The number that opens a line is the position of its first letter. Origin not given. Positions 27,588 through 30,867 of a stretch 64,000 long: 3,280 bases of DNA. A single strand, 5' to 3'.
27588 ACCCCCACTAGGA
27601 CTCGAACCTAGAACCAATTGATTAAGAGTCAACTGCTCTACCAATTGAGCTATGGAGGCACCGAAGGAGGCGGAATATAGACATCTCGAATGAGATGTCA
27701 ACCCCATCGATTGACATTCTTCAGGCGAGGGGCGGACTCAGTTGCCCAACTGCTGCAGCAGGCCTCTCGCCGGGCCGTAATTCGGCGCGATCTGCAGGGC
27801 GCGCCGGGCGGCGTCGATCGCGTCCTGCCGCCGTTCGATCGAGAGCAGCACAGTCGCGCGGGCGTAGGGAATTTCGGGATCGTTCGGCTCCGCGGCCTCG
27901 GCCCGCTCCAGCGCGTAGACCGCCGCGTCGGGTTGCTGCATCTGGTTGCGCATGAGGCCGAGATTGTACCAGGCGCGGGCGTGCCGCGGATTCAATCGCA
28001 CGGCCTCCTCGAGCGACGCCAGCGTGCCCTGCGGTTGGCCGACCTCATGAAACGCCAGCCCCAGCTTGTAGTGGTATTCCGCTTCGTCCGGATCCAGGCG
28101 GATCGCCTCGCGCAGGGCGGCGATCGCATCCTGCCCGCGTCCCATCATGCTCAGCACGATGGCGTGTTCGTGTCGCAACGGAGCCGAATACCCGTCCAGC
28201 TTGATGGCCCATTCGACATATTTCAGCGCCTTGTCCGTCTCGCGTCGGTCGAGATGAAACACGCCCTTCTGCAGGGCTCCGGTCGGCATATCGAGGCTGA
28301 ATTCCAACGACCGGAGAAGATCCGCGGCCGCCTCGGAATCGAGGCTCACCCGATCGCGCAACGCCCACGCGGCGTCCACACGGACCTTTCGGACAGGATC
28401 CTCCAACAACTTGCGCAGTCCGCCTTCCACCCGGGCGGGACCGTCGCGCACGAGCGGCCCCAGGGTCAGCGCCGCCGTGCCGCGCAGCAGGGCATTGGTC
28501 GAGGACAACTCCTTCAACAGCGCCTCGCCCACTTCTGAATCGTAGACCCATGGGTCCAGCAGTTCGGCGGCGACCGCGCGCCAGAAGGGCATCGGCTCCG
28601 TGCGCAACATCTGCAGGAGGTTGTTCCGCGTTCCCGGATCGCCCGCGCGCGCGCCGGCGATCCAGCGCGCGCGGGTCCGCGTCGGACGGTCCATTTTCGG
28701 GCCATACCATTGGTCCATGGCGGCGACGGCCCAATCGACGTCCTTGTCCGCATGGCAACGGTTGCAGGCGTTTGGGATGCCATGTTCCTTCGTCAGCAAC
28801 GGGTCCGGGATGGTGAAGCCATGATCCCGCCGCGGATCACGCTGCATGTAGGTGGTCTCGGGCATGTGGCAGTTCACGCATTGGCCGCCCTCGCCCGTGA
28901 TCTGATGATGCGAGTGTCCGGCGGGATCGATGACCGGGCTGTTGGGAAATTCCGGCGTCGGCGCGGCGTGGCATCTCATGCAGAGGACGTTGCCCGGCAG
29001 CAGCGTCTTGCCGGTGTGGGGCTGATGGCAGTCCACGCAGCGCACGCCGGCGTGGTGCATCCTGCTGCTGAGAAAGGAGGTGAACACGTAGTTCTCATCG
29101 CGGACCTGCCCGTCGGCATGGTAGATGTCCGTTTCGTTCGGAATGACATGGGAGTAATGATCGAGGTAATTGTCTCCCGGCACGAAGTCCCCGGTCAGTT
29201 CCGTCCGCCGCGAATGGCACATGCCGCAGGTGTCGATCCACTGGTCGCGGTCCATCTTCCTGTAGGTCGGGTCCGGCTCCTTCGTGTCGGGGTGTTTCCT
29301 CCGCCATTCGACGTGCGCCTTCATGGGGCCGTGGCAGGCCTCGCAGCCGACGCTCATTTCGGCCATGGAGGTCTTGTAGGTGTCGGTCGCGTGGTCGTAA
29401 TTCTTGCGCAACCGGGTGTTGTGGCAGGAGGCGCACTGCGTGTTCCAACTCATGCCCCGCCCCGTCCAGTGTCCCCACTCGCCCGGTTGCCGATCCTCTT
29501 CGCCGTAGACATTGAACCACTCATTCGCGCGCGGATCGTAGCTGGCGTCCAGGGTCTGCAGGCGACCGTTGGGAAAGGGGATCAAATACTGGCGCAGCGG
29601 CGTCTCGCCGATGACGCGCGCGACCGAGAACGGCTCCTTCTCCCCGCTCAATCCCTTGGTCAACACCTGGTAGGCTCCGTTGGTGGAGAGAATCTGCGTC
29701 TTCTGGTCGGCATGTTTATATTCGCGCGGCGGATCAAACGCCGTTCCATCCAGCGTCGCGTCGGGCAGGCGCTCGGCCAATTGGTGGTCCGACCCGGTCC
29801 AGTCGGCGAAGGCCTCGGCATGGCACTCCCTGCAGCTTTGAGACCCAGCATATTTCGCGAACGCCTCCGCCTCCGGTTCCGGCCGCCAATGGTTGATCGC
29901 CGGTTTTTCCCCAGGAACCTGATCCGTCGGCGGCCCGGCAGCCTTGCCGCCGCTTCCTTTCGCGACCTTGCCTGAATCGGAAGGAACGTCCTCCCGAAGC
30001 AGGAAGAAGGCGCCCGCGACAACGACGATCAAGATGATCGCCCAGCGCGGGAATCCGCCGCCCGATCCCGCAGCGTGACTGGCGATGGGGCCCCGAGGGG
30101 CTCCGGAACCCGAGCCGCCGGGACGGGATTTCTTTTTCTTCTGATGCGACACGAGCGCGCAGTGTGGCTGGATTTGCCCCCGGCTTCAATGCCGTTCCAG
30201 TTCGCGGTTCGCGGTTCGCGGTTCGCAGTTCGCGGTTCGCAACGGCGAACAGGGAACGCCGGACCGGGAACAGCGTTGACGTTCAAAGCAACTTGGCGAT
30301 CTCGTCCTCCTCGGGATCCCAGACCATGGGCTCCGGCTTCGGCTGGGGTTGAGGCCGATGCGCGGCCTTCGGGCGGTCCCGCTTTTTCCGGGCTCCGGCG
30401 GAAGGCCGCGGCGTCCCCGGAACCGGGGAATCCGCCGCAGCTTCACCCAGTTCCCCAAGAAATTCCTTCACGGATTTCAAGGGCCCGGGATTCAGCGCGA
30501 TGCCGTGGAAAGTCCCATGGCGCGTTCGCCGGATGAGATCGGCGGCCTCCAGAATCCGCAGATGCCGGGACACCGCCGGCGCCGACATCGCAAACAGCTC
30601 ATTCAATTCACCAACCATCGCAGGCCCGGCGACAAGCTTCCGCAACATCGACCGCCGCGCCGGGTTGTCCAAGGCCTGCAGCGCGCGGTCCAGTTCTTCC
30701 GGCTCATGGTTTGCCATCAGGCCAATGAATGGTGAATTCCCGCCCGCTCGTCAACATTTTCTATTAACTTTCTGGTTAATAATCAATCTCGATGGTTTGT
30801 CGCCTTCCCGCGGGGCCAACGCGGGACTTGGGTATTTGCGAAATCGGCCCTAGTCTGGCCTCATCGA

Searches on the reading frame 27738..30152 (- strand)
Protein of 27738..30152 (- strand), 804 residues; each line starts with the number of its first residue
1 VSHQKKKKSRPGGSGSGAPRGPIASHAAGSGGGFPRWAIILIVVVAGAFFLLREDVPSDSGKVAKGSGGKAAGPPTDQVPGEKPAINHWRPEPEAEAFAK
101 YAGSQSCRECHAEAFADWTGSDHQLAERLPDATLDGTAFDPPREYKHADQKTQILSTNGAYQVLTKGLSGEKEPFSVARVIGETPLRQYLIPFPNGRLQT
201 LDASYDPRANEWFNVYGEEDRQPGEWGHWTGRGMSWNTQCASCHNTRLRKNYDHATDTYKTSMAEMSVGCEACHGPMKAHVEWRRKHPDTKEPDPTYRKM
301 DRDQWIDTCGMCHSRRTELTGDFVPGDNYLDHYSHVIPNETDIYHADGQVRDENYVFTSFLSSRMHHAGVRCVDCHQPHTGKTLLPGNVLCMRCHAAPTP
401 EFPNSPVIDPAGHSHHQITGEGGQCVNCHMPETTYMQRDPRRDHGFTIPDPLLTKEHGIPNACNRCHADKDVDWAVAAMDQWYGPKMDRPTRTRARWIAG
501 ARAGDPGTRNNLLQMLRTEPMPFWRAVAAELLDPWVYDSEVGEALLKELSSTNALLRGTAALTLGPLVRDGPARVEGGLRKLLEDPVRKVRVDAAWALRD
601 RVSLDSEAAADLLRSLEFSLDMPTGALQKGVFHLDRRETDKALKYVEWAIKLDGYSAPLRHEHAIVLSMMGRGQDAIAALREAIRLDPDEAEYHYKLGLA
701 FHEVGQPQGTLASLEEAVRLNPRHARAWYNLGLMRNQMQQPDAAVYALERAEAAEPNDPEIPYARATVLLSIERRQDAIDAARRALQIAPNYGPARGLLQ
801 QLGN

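Call 27: search_protein_families(library=pfam, max_evalue=0.00001, proteins=[window:27738-30152:-])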
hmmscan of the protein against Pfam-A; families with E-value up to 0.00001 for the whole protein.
window:27738-30152:- (804 aa): 15 families
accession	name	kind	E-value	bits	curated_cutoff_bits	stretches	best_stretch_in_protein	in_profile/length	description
PF00515.34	TPR_1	-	3.8e-20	71.2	27.8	0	725-758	1-34/34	Tetratricopeptide repeat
PF13414.12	TPR_11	-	2.3e-15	56.4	26.8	1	674-705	11-42/42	TPR repeat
PF07719.23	TPR_2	-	8.1e-14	51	27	0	763-792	5-34/34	Tetratricopeptide repeat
PF13428.12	TPR_14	-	1.6e-12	47.2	23.5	0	664-698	8-42/44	Tetratricopeptide repeat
PF13432.12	TPR_16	-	2.7e-12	47.3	32.7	0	711-759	17-65/65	Tetratricopeptide repeat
PF13181.12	TPR_8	-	2.3e-11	43.4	25.7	0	725-757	1-33/34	Tetratricopeptide repeat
PF13431.12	TPR_17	-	4.4e-11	42.6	24.4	0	715-745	3-33/34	Tetratricopeptide repeat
PF14522.11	Cytochrome_C7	-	1.4e-10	41.3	24.8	0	237-314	13-67/67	Cytochrome c7 and related cytochrome c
PF14559.12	TPR_19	-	1.7e-10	41.5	25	0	704-761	4-61/68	Tetratricopeptide repeat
PF13371.12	TPR_9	-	1.2e-09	38.5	35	0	704-765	8-69/73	Tetratricopeptide repeat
PF14537.11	Cytochrom_c3_2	-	1.1e-08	35.8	25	0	237-316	6-67/79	Cytochrome c3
PF13646.12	HEAT_2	-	2.1e-08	34.8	27.7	0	543-615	2-69/88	HEAT repeats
PF23914.1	TPR_CcmH_CycH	-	2.3e-07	31.2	42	0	718-782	43-107/158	Cytochrome c-type biogenesis protein H TPR domain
PF14561.12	TPR_20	-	2.5e-06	28.1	25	0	675-722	6-53/90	Tetratricopeptide repeat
PF13424.12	TPR_12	-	4.5e-06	27.2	30.1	0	659-720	5-74/77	Tetratricopeptide repeat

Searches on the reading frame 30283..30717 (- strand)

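Call 27: search_protein_families(library=pfam, max_evalue=0.00001, proteins=[window:30283-30717:-])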
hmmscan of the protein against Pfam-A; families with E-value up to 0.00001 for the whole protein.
window:30283-30717:- (144 aa): 2 families
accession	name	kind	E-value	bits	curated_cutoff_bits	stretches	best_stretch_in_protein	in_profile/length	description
PF12840.13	HTH_20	-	8.7e-11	42.1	27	1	16-64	1-50/51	Helix-turn-helix domain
PF01022.26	HTH_5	-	1.7e-09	37.9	22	1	18-63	1-46/47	Bacterial regulatory protein, arsR family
